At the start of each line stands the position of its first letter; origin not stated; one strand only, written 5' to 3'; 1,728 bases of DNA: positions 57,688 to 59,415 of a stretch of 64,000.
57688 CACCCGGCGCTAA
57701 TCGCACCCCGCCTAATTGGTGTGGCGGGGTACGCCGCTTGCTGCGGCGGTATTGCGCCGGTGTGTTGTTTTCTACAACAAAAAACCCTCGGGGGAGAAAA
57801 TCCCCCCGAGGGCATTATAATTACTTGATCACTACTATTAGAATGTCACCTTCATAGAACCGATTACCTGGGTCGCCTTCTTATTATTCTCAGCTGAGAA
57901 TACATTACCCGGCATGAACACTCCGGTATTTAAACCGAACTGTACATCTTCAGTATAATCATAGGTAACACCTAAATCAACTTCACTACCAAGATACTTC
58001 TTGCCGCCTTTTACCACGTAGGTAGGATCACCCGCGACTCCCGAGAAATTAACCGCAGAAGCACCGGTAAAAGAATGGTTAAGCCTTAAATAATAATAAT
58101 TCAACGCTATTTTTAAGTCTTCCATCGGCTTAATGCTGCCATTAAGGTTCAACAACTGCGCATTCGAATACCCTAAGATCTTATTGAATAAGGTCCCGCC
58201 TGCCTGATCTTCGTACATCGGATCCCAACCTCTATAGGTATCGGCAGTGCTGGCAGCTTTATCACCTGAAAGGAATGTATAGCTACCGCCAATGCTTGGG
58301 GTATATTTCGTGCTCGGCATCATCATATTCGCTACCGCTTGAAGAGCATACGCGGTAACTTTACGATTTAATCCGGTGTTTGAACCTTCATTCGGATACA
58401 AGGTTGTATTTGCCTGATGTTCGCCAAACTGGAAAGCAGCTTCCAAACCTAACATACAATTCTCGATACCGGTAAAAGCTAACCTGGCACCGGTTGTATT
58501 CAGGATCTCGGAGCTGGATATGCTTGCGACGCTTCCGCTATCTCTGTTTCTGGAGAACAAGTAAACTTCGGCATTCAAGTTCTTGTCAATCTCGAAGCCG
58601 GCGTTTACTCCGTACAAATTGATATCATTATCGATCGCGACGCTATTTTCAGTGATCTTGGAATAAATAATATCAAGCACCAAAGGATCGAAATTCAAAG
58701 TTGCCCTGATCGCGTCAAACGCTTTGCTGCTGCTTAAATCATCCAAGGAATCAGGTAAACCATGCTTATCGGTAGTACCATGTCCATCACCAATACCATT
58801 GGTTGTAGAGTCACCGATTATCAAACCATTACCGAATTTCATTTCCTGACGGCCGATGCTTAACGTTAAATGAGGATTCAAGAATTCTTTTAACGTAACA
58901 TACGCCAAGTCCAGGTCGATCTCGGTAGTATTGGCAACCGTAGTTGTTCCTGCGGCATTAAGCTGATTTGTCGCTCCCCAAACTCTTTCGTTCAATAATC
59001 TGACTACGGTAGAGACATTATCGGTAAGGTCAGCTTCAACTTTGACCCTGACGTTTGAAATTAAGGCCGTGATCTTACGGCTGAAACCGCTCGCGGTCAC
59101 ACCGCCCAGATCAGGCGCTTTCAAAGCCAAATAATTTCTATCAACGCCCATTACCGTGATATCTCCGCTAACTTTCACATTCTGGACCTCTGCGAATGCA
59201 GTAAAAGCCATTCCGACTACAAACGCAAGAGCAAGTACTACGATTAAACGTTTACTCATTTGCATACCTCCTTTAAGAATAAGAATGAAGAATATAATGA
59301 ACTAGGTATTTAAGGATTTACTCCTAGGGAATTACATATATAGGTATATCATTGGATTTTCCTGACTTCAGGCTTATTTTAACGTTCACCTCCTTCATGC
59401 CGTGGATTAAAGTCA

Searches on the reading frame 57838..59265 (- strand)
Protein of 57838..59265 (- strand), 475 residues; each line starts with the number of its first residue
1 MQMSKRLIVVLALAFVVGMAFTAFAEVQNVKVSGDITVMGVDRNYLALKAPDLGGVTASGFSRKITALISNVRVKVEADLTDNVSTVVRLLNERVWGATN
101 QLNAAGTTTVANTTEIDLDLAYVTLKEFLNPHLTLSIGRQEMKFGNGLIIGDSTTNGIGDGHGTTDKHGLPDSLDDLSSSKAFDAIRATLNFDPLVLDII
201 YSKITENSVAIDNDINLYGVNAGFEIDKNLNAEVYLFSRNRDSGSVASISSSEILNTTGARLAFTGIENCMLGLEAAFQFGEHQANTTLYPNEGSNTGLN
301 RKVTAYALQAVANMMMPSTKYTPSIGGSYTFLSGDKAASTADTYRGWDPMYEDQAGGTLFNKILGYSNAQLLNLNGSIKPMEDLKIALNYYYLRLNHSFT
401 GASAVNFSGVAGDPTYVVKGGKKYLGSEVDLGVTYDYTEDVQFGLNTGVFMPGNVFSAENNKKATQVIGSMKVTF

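Call 13: search_protein_families(library=ncbifam, proteins=[window:57838-59265:-], max_evalue=0.001)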
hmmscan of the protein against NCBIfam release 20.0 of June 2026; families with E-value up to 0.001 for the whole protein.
window:57838-59265:- (475 aa): 2 families
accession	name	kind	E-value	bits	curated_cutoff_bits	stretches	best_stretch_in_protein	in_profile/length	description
NF033652.1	LbtU_sider_porin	subfamily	2.7e-06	27.1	90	1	29-146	2-90/327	LbtU family siderophore porin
NF033939.0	DESULF_POR1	subfamily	7.7e-05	21.6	250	1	5-148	3-132/454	outer membrane homotrimeric porin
